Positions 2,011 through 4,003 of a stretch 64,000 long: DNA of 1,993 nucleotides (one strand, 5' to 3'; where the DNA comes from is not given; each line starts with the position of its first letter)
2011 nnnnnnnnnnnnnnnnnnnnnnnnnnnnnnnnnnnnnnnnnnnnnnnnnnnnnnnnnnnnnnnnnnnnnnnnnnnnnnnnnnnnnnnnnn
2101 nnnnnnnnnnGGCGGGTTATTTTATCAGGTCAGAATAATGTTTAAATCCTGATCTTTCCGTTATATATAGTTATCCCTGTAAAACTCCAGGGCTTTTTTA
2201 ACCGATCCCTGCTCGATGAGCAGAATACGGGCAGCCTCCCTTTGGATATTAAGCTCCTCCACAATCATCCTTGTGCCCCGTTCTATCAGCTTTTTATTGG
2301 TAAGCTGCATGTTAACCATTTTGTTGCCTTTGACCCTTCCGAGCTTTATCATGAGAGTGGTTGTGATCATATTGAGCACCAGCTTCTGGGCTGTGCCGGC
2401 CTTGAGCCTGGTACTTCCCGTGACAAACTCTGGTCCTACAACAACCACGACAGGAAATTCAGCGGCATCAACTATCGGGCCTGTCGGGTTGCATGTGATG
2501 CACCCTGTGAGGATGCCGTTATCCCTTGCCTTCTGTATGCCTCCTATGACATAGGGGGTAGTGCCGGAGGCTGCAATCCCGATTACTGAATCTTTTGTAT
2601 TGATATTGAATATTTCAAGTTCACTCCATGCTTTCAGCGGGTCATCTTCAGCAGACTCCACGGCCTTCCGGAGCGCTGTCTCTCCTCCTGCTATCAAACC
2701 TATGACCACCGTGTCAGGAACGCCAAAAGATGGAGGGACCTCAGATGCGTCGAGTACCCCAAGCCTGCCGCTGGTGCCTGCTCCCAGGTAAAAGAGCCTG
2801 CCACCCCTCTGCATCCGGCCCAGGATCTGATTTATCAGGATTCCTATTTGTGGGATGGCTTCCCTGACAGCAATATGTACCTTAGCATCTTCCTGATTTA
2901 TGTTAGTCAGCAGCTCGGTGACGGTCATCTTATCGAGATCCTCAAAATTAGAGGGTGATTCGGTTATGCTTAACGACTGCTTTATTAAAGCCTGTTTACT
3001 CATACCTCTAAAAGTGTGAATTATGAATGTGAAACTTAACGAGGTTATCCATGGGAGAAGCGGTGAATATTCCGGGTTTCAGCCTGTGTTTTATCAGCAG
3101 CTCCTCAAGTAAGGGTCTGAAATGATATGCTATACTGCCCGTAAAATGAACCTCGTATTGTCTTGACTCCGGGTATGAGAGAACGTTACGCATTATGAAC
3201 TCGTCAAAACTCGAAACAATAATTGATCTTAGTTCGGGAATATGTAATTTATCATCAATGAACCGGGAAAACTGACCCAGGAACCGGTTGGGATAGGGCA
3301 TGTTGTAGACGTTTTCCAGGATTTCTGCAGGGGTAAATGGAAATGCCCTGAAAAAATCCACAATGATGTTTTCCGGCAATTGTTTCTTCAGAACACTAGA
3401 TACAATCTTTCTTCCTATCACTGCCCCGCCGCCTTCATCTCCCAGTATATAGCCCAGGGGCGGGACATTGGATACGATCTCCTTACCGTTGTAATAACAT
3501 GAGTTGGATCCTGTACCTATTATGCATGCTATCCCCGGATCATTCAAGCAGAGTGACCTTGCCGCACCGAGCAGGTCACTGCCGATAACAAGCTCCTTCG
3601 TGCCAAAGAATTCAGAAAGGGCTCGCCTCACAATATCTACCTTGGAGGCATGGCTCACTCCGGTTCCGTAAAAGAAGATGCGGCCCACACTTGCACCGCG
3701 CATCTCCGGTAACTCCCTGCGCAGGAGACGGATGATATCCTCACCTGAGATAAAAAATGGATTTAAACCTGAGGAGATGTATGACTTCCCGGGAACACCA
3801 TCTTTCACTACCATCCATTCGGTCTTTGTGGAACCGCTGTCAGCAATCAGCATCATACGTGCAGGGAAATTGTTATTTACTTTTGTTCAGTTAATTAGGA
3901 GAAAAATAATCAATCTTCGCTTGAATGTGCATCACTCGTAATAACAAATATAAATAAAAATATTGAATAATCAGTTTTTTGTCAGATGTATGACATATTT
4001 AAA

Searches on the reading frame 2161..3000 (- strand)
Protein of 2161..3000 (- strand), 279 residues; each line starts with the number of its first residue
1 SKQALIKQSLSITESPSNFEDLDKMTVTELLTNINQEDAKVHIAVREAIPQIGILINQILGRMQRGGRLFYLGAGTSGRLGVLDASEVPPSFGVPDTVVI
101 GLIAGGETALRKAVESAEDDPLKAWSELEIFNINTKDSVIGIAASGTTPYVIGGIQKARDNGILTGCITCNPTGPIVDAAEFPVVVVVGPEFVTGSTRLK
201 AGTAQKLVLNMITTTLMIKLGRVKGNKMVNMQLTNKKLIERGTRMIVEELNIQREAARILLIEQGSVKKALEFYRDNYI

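Call 10: search_protein_families(library=pfam, proteins=[window:2161-3000:-], max_evalue=0.00001)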
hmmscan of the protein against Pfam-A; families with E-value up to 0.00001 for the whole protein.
window:2161-3000:- (279 aa): 2 families
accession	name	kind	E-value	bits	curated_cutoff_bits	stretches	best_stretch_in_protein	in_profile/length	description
PF22645.1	GKRP_SIS_N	-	5.9e-18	65.1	27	1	56-156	6-110/113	Glucokinase regulatory protein N-terminal SIS domain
PF01380.27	SIS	-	2e-06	28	25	0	131-213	49-129/131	SIS domain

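Call 81: find_homologous_proteins(query=window:2161-3000:-, max_evalue=0.00001)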
Query window:2161-3000:- (279 aa): 8000 proteins with E <= 0.00001 among 8000 candidates; the best 120 are listed.
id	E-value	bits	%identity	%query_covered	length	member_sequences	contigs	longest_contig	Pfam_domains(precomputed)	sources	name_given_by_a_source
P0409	2.2e-163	560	93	100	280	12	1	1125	PF01380.28,PF22645.2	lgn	-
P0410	7.4e-159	545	90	100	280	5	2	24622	PF01380.28,PF22198.2,PF22645.2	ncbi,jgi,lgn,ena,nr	ncbi:MAG: N-acetylmuramic acid 6-phosphate etherase [Bacteroidales bacterium]|jgi:N-acetylmuramic ac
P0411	1.0e-158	544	90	100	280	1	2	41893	PF01380.28,PF22198.2,PF22645.2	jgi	jgi:N-acetylmuramic acid 6-phosphate etherase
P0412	5.3e-158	542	91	100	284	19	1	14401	PF01380.28,PF22198.2,PF22645.2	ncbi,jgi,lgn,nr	ncbi:MAG: N-acetylmuramic acid 6-phosphate etherase [Bacteroidales bacterium]|jgi:N-acetylmuramic ac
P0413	3.2e-157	539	89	100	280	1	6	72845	PF01380.28,PF22198.2,PF22645.2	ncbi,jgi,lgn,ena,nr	ncbi:MAG TPA: N-acetylmuramic acid 6-phosphate etherase [Bacteroidales bacterium]|nr:N-acetylmuramic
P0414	7.9e-157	538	90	100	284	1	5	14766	PF01380.28,PF22198.2,PF22645.2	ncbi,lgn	-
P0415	1.5e-156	537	89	99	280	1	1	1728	PF01380.28,PF22198.2,PF22645.2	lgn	-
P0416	1.8e-156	537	89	100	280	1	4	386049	PF01380.28,PF22198.2,PF22645.2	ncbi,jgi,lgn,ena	jgi:N-acetylmuramic acid 6-phosphate etherase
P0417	1.8e-156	537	89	100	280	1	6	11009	PF01380.28,PF22198.2,PF22645.2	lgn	-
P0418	1.8e-156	537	89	100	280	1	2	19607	PF01380.28,PF22198.2,PF22645.2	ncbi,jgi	-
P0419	2.5e-156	536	89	100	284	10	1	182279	PF01380.28,PF22198.2,PF22645.2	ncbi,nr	ncbi:MAG: N-acetylmuramic acid 6-phosphate etherase [Bacteroidales bacterium]|nr:N-acetylmuramic aci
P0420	3.9e-156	536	88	100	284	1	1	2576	PF01380.28,PF22198.2,PF22645.2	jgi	jgi:N-acetylmuramic acid 6-phosphate etherase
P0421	6.5e-156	535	88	100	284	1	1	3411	PF01380.28,PF22198.2,PF22645.2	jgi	jgi:N-acetylmuramic acid 6-phosphate etherase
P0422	8.9e-156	535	88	100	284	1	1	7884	PF01380.28,PF22198.2,PF22645.2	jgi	jgi:N-acetylmuramic acid 6-phosphate etherase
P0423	9.1e-156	535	88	100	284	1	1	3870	PF01380.28,PF22198.2,PF22645.2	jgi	jgi:N-acetylmuramic acid 6-phosphate etherase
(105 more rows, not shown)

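Call 88: search_protein_families(library=ncbifam, proteins=[window:2161-3000:-], max_evalue=1e-8)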
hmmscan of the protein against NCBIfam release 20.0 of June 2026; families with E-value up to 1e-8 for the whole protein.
window:2161-3000:- (279 aa): 3 families
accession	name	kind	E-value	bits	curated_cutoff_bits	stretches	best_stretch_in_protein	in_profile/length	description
NF003915.0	PRK05441.1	subfamily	2.1e-107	358.6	168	1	10-272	6-269/300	N-acetylmuramic acid 6-phosphate etherase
NF009222.0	PRK12570.1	subfamily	3.4e-96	321.7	255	1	16-270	19-274/307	N-acetylmuramic acid 6-phosphate etherase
TIGR00274.1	TIGR00274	equivalog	1.6e-89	299.8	302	1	16-270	7-262/291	N-acetylmuramic acid 6-phosphate etherase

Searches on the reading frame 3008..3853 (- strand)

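Call 10: search_protein_families(library=pfam, proteins=[window:3008-3853:-], max_evalue=0.00001)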
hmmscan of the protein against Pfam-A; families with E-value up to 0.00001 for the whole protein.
window:3008-3853:- (281 aa): 0 families

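Call 67: search_protein_families(library=ncbifam, proteins=[window:3008-3853:-], max_evalue=0.001)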
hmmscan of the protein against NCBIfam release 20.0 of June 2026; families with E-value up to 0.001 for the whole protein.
window:3008-3853:- (281 aa): 1 family
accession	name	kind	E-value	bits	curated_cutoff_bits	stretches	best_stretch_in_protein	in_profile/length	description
NF046058.1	NagK_SO3507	equivalog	0.00047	19.7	370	1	88-157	103-171/295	N-acetylglucosamine kinase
